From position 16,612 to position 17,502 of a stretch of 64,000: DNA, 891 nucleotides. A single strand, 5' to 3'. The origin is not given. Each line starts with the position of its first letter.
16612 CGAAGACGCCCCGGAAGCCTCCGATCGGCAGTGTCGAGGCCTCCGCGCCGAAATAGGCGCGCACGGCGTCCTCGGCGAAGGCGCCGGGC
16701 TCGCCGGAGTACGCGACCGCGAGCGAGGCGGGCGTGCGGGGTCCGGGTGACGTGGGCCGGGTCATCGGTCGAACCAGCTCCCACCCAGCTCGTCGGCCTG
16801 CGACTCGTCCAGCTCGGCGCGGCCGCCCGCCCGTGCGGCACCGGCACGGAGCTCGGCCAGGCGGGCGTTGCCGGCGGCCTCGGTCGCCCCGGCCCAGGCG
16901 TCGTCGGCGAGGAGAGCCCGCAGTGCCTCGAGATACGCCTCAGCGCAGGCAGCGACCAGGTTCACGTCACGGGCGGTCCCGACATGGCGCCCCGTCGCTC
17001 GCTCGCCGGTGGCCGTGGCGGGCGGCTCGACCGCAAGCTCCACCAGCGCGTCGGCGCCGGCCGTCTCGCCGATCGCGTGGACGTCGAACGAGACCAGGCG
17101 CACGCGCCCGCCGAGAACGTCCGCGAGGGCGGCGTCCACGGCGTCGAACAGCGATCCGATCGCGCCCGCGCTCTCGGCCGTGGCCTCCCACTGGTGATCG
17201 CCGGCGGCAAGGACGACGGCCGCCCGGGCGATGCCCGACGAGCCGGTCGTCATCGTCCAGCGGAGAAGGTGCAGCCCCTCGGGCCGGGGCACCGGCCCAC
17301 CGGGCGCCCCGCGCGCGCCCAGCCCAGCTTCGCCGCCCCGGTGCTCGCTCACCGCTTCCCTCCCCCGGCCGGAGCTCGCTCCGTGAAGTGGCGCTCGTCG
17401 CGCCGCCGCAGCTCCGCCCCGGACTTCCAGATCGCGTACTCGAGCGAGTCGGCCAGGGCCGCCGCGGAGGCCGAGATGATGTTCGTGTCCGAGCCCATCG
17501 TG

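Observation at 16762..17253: Stand-alone LeuA-regulatory-domain-like protein embedded in the ilvBNC-leuA-leuB-cimA-X-pheA supraoperon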

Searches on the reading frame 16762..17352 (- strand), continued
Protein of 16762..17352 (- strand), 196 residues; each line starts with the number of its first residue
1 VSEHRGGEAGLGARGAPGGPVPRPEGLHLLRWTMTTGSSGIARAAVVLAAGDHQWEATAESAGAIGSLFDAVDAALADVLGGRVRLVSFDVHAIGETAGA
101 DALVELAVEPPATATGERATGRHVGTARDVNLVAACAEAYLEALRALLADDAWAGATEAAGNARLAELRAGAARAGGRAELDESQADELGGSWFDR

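Call 83: search_protein_families(library=ncbifam, proteins=[L088:4254-6008:+, L088:6001-6498:+, L088:701-3076:-, L087:6570-7661:+, L087:4935-5990:+], max_evalue=0.00001)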
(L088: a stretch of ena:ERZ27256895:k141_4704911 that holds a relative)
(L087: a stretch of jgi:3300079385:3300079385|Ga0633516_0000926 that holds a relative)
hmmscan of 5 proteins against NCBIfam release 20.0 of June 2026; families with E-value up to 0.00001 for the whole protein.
L088:4254-6008:+ (584 aa): 54 families (the best 25 are shown)
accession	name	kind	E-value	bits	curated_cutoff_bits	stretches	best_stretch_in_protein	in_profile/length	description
TIGR00118.1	acolac_lg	equivalog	1.3e-206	687.4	538.35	1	24-581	3-556/557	biosynthetic-type acetolactate synthase large subunit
NF004710.0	PRK06048.1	equivalog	1.7e-198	660.7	976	1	24-581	10-559/561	acetolactate synthase large subunit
NF004919.0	PRK06276.1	equivalog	4.3e-197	656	866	1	24-582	3-560/582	acetolactate synthase large subunit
NF005860.0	PRK07789.1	equivalog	2e-194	647.4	881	1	23-582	35-601/615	acetolactate synthase large subunit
NF005824.0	PRK07710.1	equivalog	5.2e-188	626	976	1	22-581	17-570/573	acetolactate synthase large subunit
NF005651.0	PRK07418.1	subfamily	2.2e-187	624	942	1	18-580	15-580/617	acetolactate synthase large subunit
NF006524.0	PRK08978.1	equivalog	6.6e-185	615.5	738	1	24-581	3-546/548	acetolactate synthase 2 catalytic subunit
NF005228.0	PRK06725.1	equivalog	4.8e-179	596.2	991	1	23-580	17-566/571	acetolactate synthase large subunit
NF006581.0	PRK09107.1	equivalog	1.3e-168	562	974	1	23-582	12-576/595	acetolactate synthase 3 large subunit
NF006319.0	PRK08527.1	equivalog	3.6e-163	544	905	1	24-582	6-561/565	acetolactate synthase large subunit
NF005584.0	PRK07282.1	equivalog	2.8e-162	541.2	970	1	20-580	8-561/566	acetolactate synthase large subunit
NF005409.0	PRK06965.1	equivalog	1.3e-161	539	1035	1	17-581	16-583/587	acetolactate synthase 3 catalytic subunit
NF005058.0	PRK06466.1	equivalog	7.8e-160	533.1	951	1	24-584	6-572/574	acetolactate synthase 3 large subunit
NF006016.1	PRK08155.1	equivalog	1.8e-159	531.8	870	1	24-580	5-553/554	acetolactate synthase large subunit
NF006525.0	PRK08979.1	equivalog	1.7e-158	528.5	1084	1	24-583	6-569/572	acetolactate synthase 3 large subunit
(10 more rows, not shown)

L088:6001-6498:+ (165 aa): 6 families
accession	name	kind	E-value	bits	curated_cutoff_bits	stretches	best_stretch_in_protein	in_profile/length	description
NF002086.0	PRK00915.1-3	equivalog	8.4e-14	50.9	532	1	5-126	391-505/516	2-isopropylmalate synthase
TIGR00973.1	leuA_bact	equivalog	2.9e-12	45.8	598.7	1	6-119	388-493/494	2-isopropylmalate synthase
NF002087.0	PRK00915.1-4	equivalog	3.6e-11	42.3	729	1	6-126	394-506/516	2-isopropylmalate synthase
NF002084.0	PRK00915.1-1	equivalog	5.7e-10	38.3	748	1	6-124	391-501/523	2-isopropylmalate synthase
NF002088.0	PRK00915.1-5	equivalog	9e-10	37.6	697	1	10-124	393-500/514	2-isopropylmalate synthase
TIGR00977.1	citramal_synth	equivalog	2.3e-06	26.2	450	1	19-119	413-513/526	citramalate synthase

L088:701-3076:- (791 aa): 0 families

L087:6570-7661:+ (363 aa): 40 families (the best 25 are shown)
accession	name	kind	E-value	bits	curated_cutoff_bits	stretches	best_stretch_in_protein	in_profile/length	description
TIGR00260.1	thrC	equivalog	1.8e-93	313.4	167.1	1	18-337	2-340/340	threonine synthase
NF006050.0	PRK08197.1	equivalog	3.5e-63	213.8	303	1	13-345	54-394/406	threonine synthase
NF004170.0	PRK05638.1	equivalog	2.3e-55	187.9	421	1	19-338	48-361/442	threonine synthase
NF006205.0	PRK08329.1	equivalog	1.1e-42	146.3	358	1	18-334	44-345/347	threonine synthase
NF004996.0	PRK06381.1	equivalog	1.3e-37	129.6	266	1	38-239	14-215/319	threonine synthase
NF005035.0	PRK06450.1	equivalog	1.1e-35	123.1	301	1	33-334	52-336/338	threonine synthase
TIGR01127.1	ilvA_1Cterm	equivalog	2.4e-21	76.1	378.75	1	54-330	14-283/380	threonine ammonia-lyase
NF006390.0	PRK08639.1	equivalog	2.9e-20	72.6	421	1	32-332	18-314/418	threonine ammonia-lyase IlvA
NF005600.0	PRK07334.1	equivalog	6.4e-19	67.8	496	1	32-313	21-295/408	threonine ammonia-lyase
NF005292.0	PRK06815.1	equivalog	4.4e-18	65.4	371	1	26-206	8-185/320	threonine/serine dehydratase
NF005680.0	PRK07476.1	equivalog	5.9e-18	64.9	413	1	27-345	11-322/326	hydroxyectoine utilization dehydratase EutB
TIGR01136.1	cysKM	subfamily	1.1e-17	64.3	344.15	1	38-332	6-290/299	cysteine synthase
TIGR03844.1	cysteate_syn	equivalog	8.6e-17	61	324.9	1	19-239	46-268/398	cysteate synthase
TIGR02079.1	THD1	equivalog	9.1e-17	60.9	440.55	1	39-333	16-307/410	threonine ammonia-lyase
TIGR01139.1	cysK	equivalog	2.3e-16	59.9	350.95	1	38-206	6-179/298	cysteine synthase A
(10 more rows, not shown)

L087:4935-5990:+ (351 aa): 19 families
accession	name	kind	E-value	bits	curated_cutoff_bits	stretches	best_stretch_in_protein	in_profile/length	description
NF005146.0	PRK06606.1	equivalog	2.3e-102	342.1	279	1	52-349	8-306/307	branched-chain amino acid transaminase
TIGR01122.1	ilvE_I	equivalog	1.9e-92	309.6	245.55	1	54-349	1-298/298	branched-chain-amino-acid transaminase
NF005726.0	PRK07544.1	equivalog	1.2e-56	192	396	1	53-338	13-291/295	branched-chain amino acid aminotransferase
NF006185.0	PRK08320.1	subfamily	3.6e-56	190.5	363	1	52-334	4-282/292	branched-chain amino acid aminotransferase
NF009126.0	PRK12479.1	equivalog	3.9e-44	151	518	1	53-338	6-287/299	branched-chain-amino-acid transaminase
NF009896.0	PRK13356.1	equivalog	4e-43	147.6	262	1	52-326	9-277/287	branched-chain amino acid aminotransferase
NF009897.0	PRK13357.1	equivalog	5.1e-37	127.5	307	1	56-349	46-357/358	branched-chain amino acid aminotransferase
TIGR01123.1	ilvE_II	equivalog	5.5e-35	120.9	250.05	1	57-348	4-312/313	branched-chain-amino-acid transaminase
NF005209.0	PRK06680.1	subfamily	3.3e-34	118.1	320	1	209-336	156-282/286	D-amino-acid transaminase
TIGR01121.1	D_amino_aminoT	equivalog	2.4e-28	99.1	277.45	1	54-332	3-272/276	D-amino-acid transaminase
NF005800.0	PRK07650.1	equivalog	1.2e-25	90.3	308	1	54-332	4-273/290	aminodeoxychorismate lyase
NF005888.0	PRK07849.1-3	equivalog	5.6e-22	78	273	1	201-314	160-274/298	aminodeoxychorismate lyase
TIGR03461.1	pabC_Proteo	equivalog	1.4e-18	67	176.85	1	216-312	152-248/262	aminodeoxychorismate lyase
NF004761.0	PRK06092.1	equivalog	5.1e-18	65.2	260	1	215-311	153-249/268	aminodeoxychorismate lyase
NF009066.0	PRK12400.1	equivalog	9.5e-15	54.8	538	1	65-331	21-278/290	D-amino-acid transaminase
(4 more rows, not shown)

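Call 85: find_encoding_contigs(protein=P0314, flank=6000, max_places=3)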
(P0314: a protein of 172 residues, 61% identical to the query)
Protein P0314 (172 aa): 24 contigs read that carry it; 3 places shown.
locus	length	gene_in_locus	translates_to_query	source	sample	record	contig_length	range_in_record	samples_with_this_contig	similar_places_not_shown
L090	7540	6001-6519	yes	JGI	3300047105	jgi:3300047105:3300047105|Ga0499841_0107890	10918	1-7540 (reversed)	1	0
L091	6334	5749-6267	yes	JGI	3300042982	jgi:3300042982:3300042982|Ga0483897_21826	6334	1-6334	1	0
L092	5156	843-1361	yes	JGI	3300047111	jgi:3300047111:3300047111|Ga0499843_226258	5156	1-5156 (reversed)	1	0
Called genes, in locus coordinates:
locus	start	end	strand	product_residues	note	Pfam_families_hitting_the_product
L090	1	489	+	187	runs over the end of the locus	PF01842:ACT, PF22629:ACT_AHAS_ss, PF13710:ACT_5, PF10369:ALS_ss_C (weak)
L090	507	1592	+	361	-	PF02826:2-Hacid_dh_C (weak), PF03446:NAD_binding_2, PF03807:F420_oxidored, PF07991:KARI_N, PF01450:KARI_C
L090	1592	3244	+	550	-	PF00682:HMGL-like, PF22617:HCS_D2, PF08502:LeuA_dimer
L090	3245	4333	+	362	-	PF00180:Iso_dh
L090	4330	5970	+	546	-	PF00682:HMGL-like, PF22617:HCS_D2, PF08502:LeuA_dimer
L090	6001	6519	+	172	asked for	PF08502:LeuA_dimer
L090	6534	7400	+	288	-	PF00800:PDT, PF01842:ACT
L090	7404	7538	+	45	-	?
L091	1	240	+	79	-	?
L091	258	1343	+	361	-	PF02826:2-Hacid_dh_C (weak), PF03446:NAD_binding_2, PF03807:F420_oxidored, PF07991:KARI_N, PF01450:KARI_C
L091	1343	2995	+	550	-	PF00682:HMGL-like, PF22617:HCS_D2, PF08502:LeuA_dimer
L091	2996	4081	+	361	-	PF00180:Iso_dh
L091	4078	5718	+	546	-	PF00682:HMGL-like, PF22617:HCS_D2, PF08502:LeuA_dimer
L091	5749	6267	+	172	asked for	PF08502:LeuA_dimer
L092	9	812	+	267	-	PF22617:HCS_D2, PF08502:LeuA_dimer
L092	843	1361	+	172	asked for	PF08502:LeuA_dimer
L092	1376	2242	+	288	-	PF00800:PDT, PF01842:ACT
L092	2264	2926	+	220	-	PF18462:DUF5612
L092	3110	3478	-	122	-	PF04237:YjbR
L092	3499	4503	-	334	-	PF00561:Abhydrolase_1, PF12697:Abhydrolase_6 (weak)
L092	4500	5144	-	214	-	PF01053:Cys_Met_Meta_PP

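Call 86: find_encoding_contigs(protein=P0398, flank=6000, max_places=2)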
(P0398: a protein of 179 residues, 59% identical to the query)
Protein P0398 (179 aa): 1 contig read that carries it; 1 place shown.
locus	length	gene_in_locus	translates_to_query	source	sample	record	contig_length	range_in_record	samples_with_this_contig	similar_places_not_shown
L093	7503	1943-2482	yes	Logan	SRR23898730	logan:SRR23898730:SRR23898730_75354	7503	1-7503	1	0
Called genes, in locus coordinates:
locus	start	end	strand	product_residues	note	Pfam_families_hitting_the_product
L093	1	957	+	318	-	?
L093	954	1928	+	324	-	PF01063:Aminotran_4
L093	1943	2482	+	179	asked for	PF08502:LeuA_dimer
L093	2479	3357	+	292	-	PF00800:PDT, PF01842:ACT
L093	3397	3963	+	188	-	-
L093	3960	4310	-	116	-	PF06803:DUF1232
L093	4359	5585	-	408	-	PF00109:ketoacyl-synt, PF02801:Ketoacyl-synt_C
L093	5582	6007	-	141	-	PF10604:Polyketide_cyc2, PF03364:Polyketide_cyc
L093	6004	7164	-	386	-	PF01494:FAD_binding_3, PF04820:Trp_halogenase (faint), PF05834:Lycopene_cycl (faint), PF07992:Pyr_redox_2 (faint), PF13450:NAD_binding_8 (weak), PF01266:DAO (weak)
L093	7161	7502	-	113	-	?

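Call 87: search_protein_families(library=phrogs, proteins=[L088:701-3076:-, L088:3747-4145:+, L088:378-692:+, L088:10040-10594:+, L088:11262-11681:+, L088:8993-9448:+, L088:3227-3502:+, L088:10691-10990:+, L088:3505-3747:+, L088:135-368:+], max_evalue=0.001)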
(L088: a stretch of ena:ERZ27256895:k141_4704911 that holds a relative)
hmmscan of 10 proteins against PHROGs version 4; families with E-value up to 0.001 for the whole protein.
L088:701-3076:- (791 aa): 0 families

L088:3747-4145:+ (132 aa): 0 families

L088:378-692:+ (104 aa): 0 families

L088:10040-10594:+ (184 aa): 0 families

L088:11262-11681:+ (139 aa): 0 families

L088:8993-9448:+ (151 aa): 2 families
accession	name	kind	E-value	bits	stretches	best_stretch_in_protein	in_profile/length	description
phrog_33155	-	DNA, RNA and nucleotide metabolism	4.1e-08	34.5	1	6-151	8-150/164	HNH endonuclease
phrog_5046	-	DNA, RNA and nucleotide metabolism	0.0001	23.6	1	2-151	5-144/161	HNH endonuclease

L088:3227-3502:+ (91 aa): 0 families

L088:10691-10990:+ (99 aa): 0 families

L088:3505-3747:+ (80 aa): 0 families

L088:135-368:+ (77 aa): 0 families

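Call 92: find_encoding_contigs(protein=P0399, flank=5000, max_places=3)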
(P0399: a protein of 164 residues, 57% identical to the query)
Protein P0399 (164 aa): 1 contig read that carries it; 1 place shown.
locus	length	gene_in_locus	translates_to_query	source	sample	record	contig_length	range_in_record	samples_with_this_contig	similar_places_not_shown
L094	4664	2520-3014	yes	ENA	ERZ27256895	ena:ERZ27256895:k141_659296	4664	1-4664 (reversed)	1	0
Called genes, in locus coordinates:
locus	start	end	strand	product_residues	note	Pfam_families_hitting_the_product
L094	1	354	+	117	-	?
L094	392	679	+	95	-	-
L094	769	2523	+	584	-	PF02776:TPP_enzyme_N, PF00205:TPP_enzyme_M, PF02775:TPP_enzyme_C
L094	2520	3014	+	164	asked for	PF08502:LeuA_dimer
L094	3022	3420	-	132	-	-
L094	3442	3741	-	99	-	-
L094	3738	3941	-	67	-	-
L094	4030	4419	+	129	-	-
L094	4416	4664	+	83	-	?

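Call 94: find_related_loci(query=A6, collection=metagenome_contigs, flank=5000)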
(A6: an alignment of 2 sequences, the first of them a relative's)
Query A6 (165 aa) in metagenome_contigs; peptide patterns used: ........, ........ (x = any residue, [..] = any of these).
441 stretches matched a pattern; 27 encode a relative of the query (tblastn E <= 1e-3); 27 distinct loci.
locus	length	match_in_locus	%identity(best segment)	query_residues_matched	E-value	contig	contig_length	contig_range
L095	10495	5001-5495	100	1-165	6e-108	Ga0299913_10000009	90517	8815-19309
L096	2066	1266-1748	83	5-165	7e-82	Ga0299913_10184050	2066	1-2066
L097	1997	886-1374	53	4-165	8e-45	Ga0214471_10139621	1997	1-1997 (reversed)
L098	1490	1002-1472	51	6-164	3e-43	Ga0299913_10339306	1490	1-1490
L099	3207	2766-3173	54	6-141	6e-42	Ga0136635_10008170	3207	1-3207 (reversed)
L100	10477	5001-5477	52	4-164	2e-41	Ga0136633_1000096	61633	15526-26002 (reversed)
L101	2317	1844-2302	54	4-155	3e-41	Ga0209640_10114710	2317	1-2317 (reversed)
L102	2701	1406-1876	50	6-164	6e-41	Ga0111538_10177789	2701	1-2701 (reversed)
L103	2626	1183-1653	49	6-164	2e-40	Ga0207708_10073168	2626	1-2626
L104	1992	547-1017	50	6-164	3e-40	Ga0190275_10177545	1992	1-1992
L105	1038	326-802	48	4-164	1e-41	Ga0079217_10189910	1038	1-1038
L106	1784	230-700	46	6-164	5e-40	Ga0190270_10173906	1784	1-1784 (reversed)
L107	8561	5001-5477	49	4-164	1e-39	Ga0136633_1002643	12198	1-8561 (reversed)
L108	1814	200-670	48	6-164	7e-40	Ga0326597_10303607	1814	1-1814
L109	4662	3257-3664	53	6-141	3e-39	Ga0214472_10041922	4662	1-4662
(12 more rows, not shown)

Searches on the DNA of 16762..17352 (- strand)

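Call 89: search_rna_families(source=L088, threshold=gathering)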
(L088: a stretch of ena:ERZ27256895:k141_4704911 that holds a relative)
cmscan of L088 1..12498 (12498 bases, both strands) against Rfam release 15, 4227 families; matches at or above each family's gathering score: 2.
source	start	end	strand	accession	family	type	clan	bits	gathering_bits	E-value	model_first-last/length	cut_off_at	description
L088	6928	8688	+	RF00177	SSU_rRNA_bacteria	Gene; rRNA;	CL00111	1361.6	50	0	1-1533/1533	no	Bacterial small subunit ribosomal RNA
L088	7726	8036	+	RF00028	Intron_gpI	Intron;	-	59.1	50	3.7e-13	1-253/253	no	Group I catalytic intron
